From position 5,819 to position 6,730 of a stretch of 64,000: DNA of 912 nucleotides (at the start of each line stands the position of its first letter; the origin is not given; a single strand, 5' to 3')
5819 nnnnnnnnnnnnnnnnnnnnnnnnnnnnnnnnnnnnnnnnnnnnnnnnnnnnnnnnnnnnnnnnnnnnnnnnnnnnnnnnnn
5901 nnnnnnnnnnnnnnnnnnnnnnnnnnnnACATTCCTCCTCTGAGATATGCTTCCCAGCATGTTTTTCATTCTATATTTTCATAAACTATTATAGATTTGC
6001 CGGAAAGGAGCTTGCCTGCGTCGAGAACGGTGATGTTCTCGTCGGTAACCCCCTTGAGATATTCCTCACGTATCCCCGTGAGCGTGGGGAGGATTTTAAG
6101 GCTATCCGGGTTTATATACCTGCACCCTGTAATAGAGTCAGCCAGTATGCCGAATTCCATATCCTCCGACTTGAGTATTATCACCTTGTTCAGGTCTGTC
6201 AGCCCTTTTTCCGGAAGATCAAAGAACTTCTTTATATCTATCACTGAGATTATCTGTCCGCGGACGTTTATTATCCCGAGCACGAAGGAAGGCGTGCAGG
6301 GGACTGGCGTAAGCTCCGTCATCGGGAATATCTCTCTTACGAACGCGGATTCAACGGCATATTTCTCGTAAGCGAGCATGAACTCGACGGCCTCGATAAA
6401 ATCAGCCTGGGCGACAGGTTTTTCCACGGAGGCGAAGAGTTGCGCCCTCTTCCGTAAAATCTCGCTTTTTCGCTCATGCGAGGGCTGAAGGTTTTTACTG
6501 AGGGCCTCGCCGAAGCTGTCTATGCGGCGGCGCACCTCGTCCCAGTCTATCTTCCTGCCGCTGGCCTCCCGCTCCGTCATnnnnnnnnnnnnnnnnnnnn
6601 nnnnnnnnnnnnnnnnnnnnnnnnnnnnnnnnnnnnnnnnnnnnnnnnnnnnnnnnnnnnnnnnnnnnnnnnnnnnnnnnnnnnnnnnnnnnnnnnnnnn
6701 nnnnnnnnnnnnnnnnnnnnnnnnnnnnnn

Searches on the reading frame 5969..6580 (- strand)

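Call 34: search_protein_families(library=pfam, proteins=[window:5969-6580:-], max_evalue=0.00001)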
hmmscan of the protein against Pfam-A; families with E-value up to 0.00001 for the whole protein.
window:5969-6580:- (204 aa): 1 family
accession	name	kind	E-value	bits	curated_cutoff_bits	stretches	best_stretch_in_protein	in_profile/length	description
PF01584.24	CheW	-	1.4e-28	99.7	23.5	1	64-193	2-135/138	CheW-like domain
